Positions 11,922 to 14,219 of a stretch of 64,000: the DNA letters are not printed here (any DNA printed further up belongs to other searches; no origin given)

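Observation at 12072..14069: Lead gene of the operon: triple-repeat secreted protein with a Trp-rich YXWGXW-like C-terminal segment and a basic Lys/Gly tail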

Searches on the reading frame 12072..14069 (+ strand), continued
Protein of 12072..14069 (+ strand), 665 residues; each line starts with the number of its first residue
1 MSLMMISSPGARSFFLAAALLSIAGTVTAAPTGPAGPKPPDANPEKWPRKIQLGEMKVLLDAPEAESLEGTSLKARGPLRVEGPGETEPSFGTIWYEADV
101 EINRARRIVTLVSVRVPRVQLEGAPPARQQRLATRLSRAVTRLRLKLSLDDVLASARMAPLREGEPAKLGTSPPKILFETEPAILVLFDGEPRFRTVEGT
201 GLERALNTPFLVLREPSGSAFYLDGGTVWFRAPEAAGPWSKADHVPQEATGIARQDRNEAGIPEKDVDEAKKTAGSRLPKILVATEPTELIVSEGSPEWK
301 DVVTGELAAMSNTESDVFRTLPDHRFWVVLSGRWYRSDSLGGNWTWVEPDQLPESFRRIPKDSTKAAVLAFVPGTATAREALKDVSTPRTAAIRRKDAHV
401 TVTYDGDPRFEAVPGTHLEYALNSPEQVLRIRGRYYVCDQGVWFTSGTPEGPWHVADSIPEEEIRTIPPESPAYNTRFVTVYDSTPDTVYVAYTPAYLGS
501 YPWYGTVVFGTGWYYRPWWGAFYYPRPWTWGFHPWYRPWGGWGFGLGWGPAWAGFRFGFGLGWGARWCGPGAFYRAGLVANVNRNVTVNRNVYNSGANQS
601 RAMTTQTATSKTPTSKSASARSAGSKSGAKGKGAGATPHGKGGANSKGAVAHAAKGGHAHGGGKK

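Call 59: find_encoding_contigs(protein=P0012, flank=7000, max_places=2)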
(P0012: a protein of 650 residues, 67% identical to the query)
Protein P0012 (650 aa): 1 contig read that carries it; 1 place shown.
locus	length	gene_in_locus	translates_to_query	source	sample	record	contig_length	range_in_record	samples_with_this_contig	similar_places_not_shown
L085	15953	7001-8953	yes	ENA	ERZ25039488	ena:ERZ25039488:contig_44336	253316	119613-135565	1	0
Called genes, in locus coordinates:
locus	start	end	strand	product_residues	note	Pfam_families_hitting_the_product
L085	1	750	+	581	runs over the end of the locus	PF01979:Amidohydro_1, PF07969:Amidohydro_3 (faint), PF13382:Adenine_deam_C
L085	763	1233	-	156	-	PF13801:Metal_resist, PF07813:LTXXQ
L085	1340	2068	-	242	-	PF10099:RskA_C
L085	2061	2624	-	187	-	PF04542:Sigma70_r2, PF08281:Sigma70_r4_2, PF04545:Sigma70_r4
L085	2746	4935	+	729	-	PF00521:DNA_topoisoIV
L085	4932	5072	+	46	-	-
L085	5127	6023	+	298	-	PF11138:DUF2911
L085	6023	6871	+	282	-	PF02401:LYTB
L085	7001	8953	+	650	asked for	-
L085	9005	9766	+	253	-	-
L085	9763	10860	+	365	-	-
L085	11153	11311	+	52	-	-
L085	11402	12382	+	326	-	-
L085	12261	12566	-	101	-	-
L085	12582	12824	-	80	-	-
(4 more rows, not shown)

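Call 66: fold_search(model_id=the predicted structure, library=pdb)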
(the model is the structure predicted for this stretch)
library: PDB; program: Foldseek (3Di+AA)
matches with E <= 10: 417; with E <= 0.001: 0
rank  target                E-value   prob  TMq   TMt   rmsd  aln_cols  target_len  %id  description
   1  3l6i_A                7.9e-03  1.00  0.13  0.45   4.4       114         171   13  Crystal structure of the uncharacterized lipoprotein yceb from e. coli at the resolution 2.0a. northeast structural ge (released 2010-01-26)
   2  6imj_A                1.7e-02  0.14  0.09  0.13  28.5       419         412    9  The crystal structure of Se-AsfvLIG:DNA complex (released 2019-02-27)
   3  6imj_B                2.1e-02  0.13  0.09  0.12  28.4       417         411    9  The crystal structure of Se-AsfvLIG:DNA complex (released 2019-02-27)
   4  3l6i_B                2.3e-02  1.00  0.12  0.40   3.9       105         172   12  Crystal structure of the uncharacterized lipoprotein yceb from e. coli at the resolution 2.0a. northeast structural ge (released 2010-01-26)
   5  8hme_E                2.3e-02  0.06  0.07  0.05  24.9       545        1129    6  head module state 1 of Tetrahymena IFT-A (released 2023-06-14)
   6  6imk_A                2.4e-02  0.13  0.08  0.12  21.4       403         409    9  The crystal structure of AsfvLIG:CG complex (released 2019-02-27)
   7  7r5k_K0               3.7e-02  0.07  0.07  0.05  27.7       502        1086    8  Human nuclear pore complex (constricted) (released 2022-06-22)
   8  4m4d_A                3.9e-02  0.07  0.09  0.11  31.8       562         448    7  Crystal structure of lipopolysaccharide binding protein (released 2013-10-30)
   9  6iml_A                6.2e-02  0.09  0.08  0.11  21.1       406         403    8  The crystal structure of AsfvLIG:CT1 complex (released 2019-02-27)
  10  6hp8_B                6.2e-02  0.05  0.08  0.07  28.8       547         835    9  Crystal structure of DPP8 in complex with Val-BoroPro (released 2019-07-31)
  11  8t8s_B                8.0e-02  0.06  0.09  0.09  26.1       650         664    7  Sortilin-PGRN peptide complex (released 2024-06-26)
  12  8qpv_C                1.0e-01  0.69  0.08  0.25  21.1       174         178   16  Handover Complex: BAM bound OmpX and extended SurA (released 2024-09-25)
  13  9arl_C                1.4e-01  0.13  0.12  0.13  28.4       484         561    8  CryoEM structure of BoNT-NTNH-OrfX2 complex from Clostridium botulinum strain A1-ST7B, major class (released 2025-01-22)
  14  8xvp_B                1.6e-01  0.03  0.07  0.09  25.7       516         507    8  Crystal structure of inulosucrase from Lactobacillus reuteri 121 (released 2025-01-22)
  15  6eoo_C                1.8e-01  0.04  0.07  0.06  28.8       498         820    7  DPP8 - Apo, space group 20 (released 2018-02-07)
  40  5wix                  4.1e-01  0.75  0.10  0.14   7.6       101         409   15  Crystal structure of P47 of Clostridium botulinum E1 (released 2017-10-25)
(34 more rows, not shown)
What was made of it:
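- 12204..12566 (+): N-terminal domain (aa 45-165): six long beta-strands plus two helices, with a YceB/TULIP-like predicted fold. Foldseek top hit 3l6i_A, E 7.9e-3, prob 1.00 (call 66).
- On TULIP superfamily (YceB/DUF1439 type): Foldseek top hit has prob 1.00 (call 66).
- Closest known: BPI/LBP/PLUNC, CETP, Takeout/JHBP, SMP. Same: P47 reaches Foldseek probability 0.75 (call 66).
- Tried and rejected: Many low-probability Foldseek hits to beta-propeller enzymes (probability 0.02-0.07, rmsd >20) were treated as noise (call 66).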

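Call 70: search_protein_families(library=pfam, alignment_id=A3, max_evalue=1)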
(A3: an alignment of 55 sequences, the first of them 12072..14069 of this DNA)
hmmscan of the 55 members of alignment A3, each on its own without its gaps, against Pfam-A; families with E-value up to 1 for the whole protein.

A. member 1, window:12072-14069:+ (665 aa): 1 family
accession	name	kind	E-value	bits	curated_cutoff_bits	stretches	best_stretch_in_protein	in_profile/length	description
PF03427.18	CBM_19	-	0.34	11.4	20.1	1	433-451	35-53/61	Carbohydrate binding domain (family 19)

B. families by the number of members that match (of 55 scanned): 7 families
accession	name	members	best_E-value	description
PF03427.18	CBM_19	4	0.026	Carbohydrate binding domain (family 19)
PF02095.21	Extensin_1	2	4.4e-05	Extensin-like protein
PF09811.14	Yae1_N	1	0.025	Essential protein Yae1, N terminal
PF13885.11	Keratin_B2_2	1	0.13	Keratin, high sulfur B2 protein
PF22077.1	C2c1_Nuc-II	1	0.14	CRISPR-associated endonuclease C2c1 Nuc-II domain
PF01500.22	Keratin_B2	1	0.71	Keratin, high sulfur B2 protein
PF06386.16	GvpL_GvpF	1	0.8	Gas vesicle synthesis protein GvpL/GvpF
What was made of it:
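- On Carbohydrate-binding modules (CBM5/12, CBM_19): There are no CBM_5_12 hits (call 70).
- Closest known: Chitin-binding modules CBM5/12 and CBM_19. Different: Only 4 of 55 members hit, best E 0.026 (call 70).
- No catalytic family match in any of 55 diverse members (call 70).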

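Call 71: search_protein_representatives(alignment_id=A1)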
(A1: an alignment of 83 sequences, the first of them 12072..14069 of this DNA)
Query: 83 sequences, 718 profile positions. Proteins with E-value up to 0.001 (for the whole library): 6454; up to 1e-10: 4608; up to 1e-30: 2279. The best 150 are listed.
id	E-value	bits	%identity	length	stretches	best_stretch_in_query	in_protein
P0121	3.0e-284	961.5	-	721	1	12-715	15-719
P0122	1.9e-277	939.0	-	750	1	20-706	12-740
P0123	3.5e-274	928.2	-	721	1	1-717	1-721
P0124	2.3e-272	922.2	-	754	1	10-716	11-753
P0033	9.8e-271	916.8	-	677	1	23-649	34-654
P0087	1.5e-270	916.3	-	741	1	7-711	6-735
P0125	1.7e-266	902.8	-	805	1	10-712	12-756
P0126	1.2e-263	893.4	-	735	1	10-716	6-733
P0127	1.1e-262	890.2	-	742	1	8-709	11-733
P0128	5.3e-260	881.3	-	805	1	10-706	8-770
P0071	2.4e-259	879.2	-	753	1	3-708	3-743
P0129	1.3e-258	876.8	-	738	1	1-717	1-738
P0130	5.3e-255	864.8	-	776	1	14-716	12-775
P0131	7.2e-255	864.4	-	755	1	23-717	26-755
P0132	5.3e-254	861.5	-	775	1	7-715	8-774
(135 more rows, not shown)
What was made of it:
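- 6,454 clusters at 50% identity at E<=1e-3 and 2,279 at E<=1e-30, nearly all covering the full profile (call 71).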

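Call 74: search_protein_families(library=pfam, alignment_id=A4, max_evalue=0.00001)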
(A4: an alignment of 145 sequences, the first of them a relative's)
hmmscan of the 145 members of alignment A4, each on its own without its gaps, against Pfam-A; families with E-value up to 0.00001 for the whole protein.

A. member 1, L004:6485-7813:- (442 aa): 4 families
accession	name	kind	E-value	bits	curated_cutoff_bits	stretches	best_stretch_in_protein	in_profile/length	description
PF13365.12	Trypsin_2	-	1.7e-36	126.6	27.6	1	145-294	1-144/144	Trypsin-like peptidase domain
PF00089.32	Trypsin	-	7.1e-18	65.7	20.6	1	145-319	27-219/220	Trypsin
PF17820.7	PDZ_6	-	1.7e-06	28.1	27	0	355-371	2-18/54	PDZ domain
PF13180.12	PDZ_2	-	1.8e-06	28.6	27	1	350-431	11-80/80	PDZ domain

B. families by the number of members that match (of 145 scanned): 142 families (the first 25 are shown)
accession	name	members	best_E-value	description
PF00884.28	Sulfatase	7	7.9e-61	Sulfatase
PF05154.21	TM2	4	2.2e-20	TM2 domain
PF14237.11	GYF_2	4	2e-08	GYF domain 2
PF11769.13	DUF3313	3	2.8e-16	Protein of unknown function (DUF3313)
PF16347.10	SGSH_C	3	2.9e-13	N-sulphoglucosamine sulphohydrolase, C-terminal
PF14707.11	Sulfatase_C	3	3.2e-12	C-terminal region of aryl-sulfatase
PF05359.17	DUF748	2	2.6e-233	Domain of Unknown Function (DUF748)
PF00120.29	Gln-synt_C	2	4e-137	Glutamine synthetase, catalytic domain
PF00375.23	SDF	2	2.5e-76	Sodium:dicarboxylate symporter family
PF13620.12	CarboxypepD_reg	2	3.8e-60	Carboxypeptidase regulatory-like domain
PF03724.22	META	2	3.2e-56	META domain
PF00015.26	MCPsignal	2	6.1e-47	Methyl-accepting chemotaxis protein (MCP) signalling domain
PF19864.5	Radical_SAM_N2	2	7.4e-38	Radical SAM proteins, N-terminal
PF13091.12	PLDc_2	2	1.8e-37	PLD-like domain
PF03951.24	Gln-synt_N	2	5.6e-33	Glutamine synthetase, beta-Grasp domain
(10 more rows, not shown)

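Call 80: search_protein_families(library=ncbifam, proteins=[L028:12402-13979:+, L031:8323-9870:+, L064:12488-14071:+, L070:3654-5210:+, L022:7441-9921:-, L078:7916-9799:+, L078:6236-7903:+], max_evalue=1e-10)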
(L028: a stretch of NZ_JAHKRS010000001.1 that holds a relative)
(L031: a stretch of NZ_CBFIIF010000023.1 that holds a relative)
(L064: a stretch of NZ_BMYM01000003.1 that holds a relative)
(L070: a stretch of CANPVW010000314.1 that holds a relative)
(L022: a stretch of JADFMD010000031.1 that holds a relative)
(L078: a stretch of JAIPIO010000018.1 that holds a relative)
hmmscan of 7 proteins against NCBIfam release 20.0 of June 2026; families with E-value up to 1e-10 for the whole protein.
L028:12402-13979:+ (526 aa): 4 families
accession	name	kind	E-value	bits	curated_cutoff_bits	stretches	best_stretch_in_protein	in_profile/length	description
NF010322.0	PRK13759.1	equivalog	5.3e-27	94.5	481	1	32-243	1-208/486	arylsulfatase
TIGR03417.1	chol_sulfatase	equivalog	2.6e-25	89.3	433.45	1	36-158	1-114/500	choline-sulfatase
NF045661.1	HdlasePehA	equivalog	3.7e-15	55.5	900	0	263-469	282-467/506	phosphoric/sulfuric ester hydrolase PehA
NF052527.1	Mn_arylsulf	exception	1.5e-11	43.9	850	0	37-143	1-103/479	manganese-dependent arylsulfatase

L031:8323-9870:+ (516 aa): 3 families
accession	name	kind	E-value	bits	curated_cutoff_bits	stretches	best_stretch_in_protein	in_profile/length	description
TIGR03417.1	chol_sulfatase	equivalog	1.1e-25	90.5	433.45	1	244-436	241-413/500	choline-sulfatase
NF010322.0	PRK13759.1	equivalog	5.3e-21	74.7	481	0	29-139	4-109/486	arylsulfatase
NF045661.1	HdlasePehA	equivalog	3.9e-11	42.3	900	0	259-403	284-406/506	phosphoric/sulfuric ester hydrolase PehA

L064:12488-14071:+ (528 aa): 3 families
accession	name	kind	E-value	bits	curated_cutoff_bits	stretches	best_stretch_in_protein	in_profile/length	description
NF010322.0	PRK13759.1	equivalog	2.1e-26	92.5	481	1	25-171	3-146/486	arylsulfatase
TIGR03417.1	chol_sulfatase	equivalog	2.3e-26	92.7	433.45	2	28-149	2-114/500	choline-sulfatase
NF045661.1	HdlasePehA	equivalog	1e-14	54.1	900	0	29-124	3-92/506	phosphoric/sulfuric ester hydrolase PehA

L070:3654-5210:+ (519 aa): 3 families
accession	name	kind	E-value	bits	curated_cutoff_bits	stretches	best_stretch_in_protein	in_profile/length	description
NF010322.0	PRK13759.1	equivalog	5.3e-22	78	481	0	20-158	3-134/486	arylsulfatase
TIGR03417.1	chol_sulfatase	equivalog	9.2e-18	64.4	433.45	0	23-144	2-114/500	choline-sulfatase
NF045661.1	HdlasePehA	equivalog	5e-11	41.9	900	0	260-469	283-470/506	phosphoric/sulfuric ester hydrolase PehA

L022:7441-9921:- (826 aa): 3 families
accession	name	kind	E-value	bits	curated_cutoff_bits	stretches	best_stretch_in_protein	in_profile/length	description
NF010322.0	PRK13759.1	equivalog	4.6e-25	88.1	481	1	118-424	5-307/486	arylsulfatase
TIGR03417.1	chol_sulfatase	equivalog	2.2e-24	86.2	433.45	1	119-430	2-299/500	choline-sulfatase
NF045661.1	HdlasePehA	equivalog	6.6e-16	58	900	0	121-178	4-63/506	phosphoric/sulfuric ester hydrolase PehA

L078:7916-9799:+ (628 aa): 5 families
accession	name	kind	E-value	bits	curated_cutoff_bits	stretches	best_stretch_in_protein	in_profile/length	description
NF010322.0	PRK13759.1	equivalog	6.7e-50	170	481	2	238-418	268-439/486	arylsulfatase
TIGR03417.1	chol_sulfatase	equivalog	1.3e-29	103.4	433.45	2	239-434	254-440/500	choline-sulfatase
NF052527.1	Mn_arylsulf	exception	3.9e-29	101.9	850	1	231-416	258-432/479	manganese-dependent arylsulfatase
NF045661.1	HdlasePehA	equivalog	4.5e-26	91.5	900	1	240-362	284-395/506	phosphoric/sulfuric ester hydrolase PehA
NF053595.1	LptchSynLtaSGpos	equivalog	2.3e-12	46.3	970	1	168-346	357-531/626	lipoteichoic acid synthase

L078:6236-7903:+ (556 aa): 4 families
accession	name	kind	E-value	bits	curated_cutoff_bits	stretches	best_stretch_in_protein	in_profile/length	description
NF010322.0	PRK13759.1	equivalog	1.2e-58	198.8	481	2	283-491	259-453/486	arylsulfatase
NF045661.1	HdlasePehA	equivalog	4.9e-44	150.8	900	1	182-497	186-487/506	phosphoric/sulfuric ester hydrolase PehA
TIGR03417.1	chol_sulfatase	equivalog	5.4e-39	134.4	433.45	2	183-493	170-438/500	choline-sulfatase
NF052527.1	Mn_arylsulf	exception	1.5e-31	109.8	850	1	283-493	256-450/479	manganese-dependent arylsulfatase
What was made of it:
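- They are of arylsulfatase type (call 80).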
